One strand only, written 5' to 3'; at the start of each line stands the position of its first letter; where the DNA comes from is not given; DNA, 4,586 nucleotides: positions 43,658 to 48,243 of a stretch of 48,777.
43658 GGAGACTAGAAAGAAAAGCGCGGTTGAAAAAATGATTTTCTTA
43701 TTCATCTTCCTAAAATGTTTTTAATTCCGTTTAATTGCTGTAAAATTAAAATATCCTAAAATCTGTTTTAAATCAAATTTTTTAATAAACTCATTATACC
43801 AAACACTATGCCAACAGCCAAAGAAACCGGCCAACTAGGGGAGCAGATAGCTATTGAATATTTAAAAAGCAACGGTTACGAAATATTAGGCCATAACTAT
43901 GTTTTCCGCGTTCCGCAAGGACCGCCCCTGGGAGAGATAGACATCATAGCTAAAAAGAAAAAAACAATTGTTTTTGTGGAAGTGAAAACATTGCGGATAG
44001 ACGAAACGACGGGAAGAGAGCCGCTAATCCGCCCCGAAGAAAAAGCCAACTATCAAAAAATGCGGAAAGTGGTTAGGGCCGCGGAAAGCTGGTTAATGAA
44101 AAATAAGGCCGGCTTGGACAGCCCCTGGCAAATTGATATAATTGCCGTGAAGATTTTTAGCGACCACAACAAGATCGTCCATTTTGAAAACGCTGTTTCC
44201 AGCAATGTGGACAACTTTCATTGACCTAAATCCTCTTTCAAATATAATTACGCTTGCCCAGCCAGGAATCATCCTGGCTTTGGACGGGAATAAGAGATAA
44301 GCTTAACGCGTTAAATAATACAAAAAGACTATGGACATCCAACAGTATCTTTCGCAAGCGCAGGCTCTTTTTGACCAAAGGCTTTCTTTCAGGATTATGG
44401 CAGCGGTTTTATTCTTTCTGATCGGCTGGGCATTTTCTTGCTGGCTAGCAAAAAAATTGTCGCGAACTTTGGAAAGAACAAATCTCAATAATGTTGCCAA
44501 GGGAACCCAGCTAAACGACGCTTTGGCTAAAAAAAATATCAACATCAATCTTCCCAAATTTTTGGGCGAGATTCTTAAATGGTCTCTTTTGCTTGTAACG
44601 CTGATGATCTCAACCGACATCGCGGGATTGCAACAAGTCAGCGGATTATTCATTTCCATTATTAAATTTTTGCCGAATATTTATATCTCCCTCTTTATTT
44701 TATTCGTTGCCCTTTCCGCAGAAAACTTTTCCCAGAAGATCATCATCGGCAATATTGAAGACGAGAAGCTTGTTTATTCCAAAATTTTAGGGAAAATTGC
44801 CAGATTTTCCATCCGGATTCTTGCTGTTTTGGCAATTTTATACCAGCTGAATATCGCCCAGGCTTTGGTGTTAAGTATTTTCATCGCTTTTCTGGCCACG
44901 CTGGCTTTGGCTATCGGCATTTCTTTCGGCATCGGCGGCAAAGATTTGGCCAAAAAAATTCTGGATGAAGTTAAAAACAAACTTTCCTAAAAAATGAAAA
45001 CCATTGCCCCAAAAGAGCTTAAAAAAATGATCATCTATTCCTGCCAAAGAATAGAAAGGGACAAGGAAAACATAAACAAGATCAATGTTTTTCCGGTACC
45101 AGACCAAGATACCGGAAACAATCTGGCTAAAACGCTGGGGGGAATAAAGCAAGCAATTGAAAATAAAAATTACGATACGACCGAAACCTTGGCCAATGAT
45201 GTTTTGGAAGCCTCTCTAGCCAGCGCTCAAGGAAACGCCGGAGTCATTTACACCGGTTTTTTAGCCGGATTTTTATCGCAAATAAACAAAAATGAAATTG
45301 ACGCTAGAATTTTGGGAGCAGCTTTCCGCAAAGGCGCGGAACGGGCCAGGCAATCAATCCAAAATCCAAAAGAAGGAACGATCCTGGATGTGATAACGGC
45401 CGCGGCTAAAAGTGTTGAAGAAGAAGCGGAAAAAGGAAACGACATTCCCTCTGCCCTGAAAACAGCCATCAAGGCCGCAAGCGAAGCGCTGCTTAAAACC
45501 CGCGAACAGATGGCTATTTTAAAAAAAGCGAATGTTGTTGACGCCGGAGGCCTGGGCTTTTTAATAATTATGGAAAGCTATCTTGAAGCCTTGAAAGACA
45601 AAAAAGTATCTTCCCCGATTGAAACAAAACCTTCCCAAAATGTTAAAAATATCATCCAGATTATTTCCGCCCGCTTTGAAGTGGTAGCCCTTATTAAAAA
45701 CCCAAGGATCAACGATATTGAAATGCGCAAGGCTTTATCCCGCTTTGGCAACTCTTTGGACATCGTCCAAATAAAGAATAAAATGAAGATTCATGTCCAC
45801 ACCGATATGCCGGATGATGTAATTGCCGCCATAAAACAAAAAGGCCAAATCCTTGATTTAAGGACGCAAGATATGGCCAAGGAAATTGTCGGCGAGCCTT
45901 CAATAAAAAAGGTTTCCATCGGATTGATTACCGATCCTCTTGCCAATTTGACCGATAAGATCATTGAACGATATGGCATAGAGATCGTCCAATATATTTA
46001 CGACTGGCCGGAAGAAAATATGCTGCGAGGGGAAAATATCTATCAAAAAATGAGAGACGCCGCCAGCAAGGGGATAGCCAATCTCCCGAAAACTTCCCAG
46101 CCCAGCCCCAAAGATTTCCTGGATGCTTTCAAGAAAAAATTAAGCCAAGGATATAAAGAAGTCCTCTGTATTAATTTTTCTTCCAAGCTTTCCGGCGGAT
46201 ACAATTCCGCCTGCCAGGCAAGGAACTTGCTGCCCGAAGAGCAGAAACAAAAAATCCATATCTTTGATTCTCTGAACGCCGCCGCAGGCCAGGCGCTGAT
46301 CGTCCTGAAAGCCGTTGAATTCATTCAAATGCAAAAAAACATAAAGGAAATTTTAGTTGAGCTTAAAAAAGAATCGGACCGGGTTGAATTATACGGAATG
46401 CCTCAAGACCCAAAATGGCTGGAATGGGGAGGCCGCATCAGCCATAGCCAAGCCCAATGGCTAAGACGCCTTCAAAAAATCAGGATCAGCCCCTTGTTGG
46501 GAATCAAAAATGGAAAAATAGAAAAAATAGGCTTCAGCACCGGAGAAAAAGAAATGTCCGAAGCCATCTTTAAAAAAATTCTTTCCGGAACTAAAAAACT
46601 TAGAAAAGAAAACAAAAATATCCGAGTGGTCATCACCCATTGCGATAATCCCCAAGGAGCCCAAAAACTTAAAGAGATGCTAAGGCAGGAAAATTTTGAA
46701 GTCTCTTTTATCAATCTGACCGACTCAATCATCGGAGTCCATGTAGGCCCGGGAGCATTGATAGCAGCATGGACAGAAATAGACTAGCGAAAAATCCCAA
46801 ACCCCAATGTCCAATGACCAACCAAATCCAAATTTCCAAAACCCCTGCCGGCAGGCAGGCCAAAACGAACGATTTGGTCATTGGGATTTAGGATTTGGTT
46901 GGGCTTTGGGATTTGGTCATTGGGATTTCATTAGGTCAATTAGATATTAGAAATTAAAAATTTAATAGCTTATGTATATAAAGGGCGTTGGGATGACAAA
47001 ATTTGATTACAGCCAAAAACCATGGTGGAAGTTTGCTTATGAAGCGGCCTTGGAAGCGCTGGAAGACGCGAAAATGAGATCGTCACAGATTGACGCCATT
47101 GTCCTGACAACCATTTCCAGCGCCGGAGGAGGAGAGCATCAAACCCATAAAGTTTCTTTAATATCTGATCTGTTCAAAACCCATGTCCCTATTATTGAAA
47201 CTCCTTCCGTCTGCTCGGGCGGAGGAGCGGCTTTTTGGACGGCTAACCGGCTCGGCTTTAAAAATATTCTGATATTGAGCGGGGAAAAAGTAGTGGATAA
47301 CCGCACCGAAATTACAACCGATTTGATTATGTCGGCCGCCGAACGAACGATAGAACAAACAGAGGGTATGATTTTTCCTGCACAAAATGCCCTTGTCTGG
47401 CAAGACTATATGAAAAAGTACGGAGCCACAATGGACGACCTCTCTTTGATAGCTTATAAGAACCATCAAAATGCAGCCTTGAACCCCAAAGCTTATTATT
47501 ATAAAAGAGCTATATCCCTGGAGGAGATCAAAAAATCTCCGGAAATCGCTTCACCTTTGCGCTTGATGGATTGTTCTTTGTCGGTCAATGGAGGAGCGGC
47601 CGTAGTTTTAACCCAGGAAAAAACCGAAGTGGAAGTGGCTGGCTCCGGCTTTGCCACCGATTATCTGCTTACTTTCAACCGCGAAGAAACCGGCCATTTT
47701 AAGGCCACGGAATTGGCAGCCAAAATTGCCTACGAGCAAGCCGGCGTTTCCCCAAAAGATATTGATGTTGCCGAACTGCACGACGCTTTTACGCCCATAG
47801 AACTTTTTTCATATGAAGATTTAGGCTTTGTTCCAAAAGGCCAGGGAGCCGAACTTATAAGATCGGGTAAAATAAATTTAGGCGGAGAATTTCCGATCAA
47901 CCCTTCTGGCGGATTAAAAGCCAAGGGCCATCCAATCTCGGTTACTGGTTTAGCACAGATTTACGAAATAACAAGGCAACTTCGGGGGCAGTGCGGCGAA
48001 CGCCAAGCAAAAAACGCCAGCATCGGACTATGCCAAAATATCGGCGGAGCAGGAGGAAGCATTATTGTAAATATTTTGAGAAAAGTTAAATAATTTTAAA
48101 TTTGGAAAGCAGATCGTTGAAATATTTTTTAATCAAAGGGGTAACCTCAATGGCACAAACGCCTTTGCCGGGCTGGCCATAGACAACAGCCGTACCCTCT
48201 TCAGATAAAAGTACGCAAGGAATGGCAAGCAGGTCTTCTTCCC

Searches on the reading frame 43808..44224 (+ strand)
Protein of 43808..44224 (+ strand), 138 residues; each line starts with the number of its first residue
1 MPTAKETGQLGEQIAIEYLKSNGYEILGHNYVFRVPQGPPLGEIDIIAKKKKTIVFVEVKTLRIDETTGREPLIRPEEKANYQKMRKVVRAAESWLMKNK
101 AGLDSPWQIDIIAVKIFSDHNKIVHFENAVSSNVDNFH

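Call 22: search_protein_families(library=pfam, proteins=[window:43808-44224:+], max_evalue=0.01)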
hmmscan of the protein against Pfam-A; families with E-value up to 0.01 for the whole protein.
window:43808-44224:+ (138 aa): 2 families
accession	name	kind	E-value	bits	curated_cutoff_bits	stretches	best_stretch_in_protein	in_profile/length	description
PF02021.23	UPF0102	-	2.8e-21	76.1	23.6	1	11-114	1-80/80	Uncharacterised protein family UPF0102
PF08378.17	NERD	-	6.2e-08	33.6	22.1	1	8-96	2-95/111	Nuclease-related domain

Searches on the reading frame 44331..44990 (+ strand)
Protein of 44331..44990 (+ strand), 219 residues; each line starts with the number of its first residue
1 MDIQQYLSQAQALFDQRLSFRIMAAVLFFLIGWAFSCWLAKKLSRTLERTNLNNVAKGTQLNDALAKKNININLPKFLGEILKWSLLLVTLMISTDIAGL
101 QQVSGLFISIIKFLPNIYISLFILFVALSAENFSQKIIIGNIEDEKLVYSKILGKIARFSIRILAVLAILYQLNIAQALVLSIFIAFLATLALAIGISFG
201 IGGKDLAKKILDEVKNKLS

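Call 22: search_protein_families(library=pfam, proteins=[window:44331-44990:+], max_evalue=0.01)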
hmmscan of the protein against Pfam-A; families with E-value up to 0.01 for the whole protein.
window:44331-44990:+ (219 aa): 1 family
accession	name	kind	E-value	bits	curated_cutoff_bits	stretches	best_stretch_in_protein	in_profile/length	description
PF05552.17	MS_channel_1st_1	-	6.4e-07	29.6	22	1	20-54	15-49/50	Mechanosensitive ion channel, conserved TM helix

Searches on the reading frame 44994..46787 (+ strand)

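Call 22: search_protein_families(library=pfam, proteins=[window:44994-46787:+], max_evalue=0.01)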
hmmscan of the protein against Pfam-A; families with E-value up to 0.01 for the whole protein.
window:44994-46787:+ (597 aa): 3 families
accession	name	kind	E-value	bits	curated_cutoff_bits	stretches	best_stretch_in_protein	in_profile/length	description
PF02645.21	DegV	-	1.7e-52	178.9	27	1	309-589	2-273/280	Uncharacterised protein, DegV family COG1307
PF02734.22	Dak2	-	2.9e-33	115.7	27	1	34-196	1-172/174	DAK2 domain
PF21645.3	FakA-like_M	-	1.1e-11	44.8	24.9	1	227-297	3-76/80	Fatty acid kinase subunit A-like, middle domain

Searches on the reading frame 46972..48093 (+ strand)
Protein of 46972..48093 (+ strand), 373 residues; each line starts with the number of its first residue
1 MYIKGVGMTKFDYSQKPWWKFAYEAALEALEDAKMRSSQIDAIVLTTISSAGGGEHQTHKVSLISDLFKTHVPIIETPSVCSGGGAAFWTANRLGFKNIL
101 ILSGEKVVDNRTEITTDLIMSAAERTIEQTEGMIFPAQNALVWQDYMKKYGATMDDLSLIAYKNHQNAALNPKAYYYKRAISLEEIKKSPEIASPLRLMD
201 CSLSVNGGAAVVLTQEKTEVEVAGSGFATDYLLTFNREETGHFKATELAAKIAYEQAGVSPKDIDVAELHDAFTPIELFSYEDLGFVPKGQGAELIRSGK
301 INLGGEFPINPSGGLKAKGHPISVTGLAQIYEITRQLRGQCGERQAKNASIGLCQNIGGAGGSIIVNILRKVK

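Call 22: search_protein_families(library=pfam, proteins=[window:46972-48093:+], max_evalue=0.01)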
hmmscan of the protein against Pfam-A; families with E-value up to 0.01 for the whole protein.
window:46972-48093:+ (373 aa): 4 families
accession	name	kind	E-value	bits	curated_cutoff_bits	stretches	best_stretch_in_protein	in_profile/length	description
PF22691.2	Thiolase_C_1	-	3.7e-45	153.6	28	1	236-370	11-143/144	Thiolase C-terminal domain-like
PF02803.24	Thiolase_C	-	1.8e-10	41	27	1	248-365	26-120/123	Thiolase, C-terminal domain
PF00108.29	Thiolase_N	-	2e-07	31.1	26.4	1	17-181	22-197/260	Thiolase, N-terminal domain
PF02801.28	Ketoacyl-synt_C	-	0.0079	16.6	20.8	0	244-275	25-56/119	Beta-ketoacyl synthase, C-terminal domain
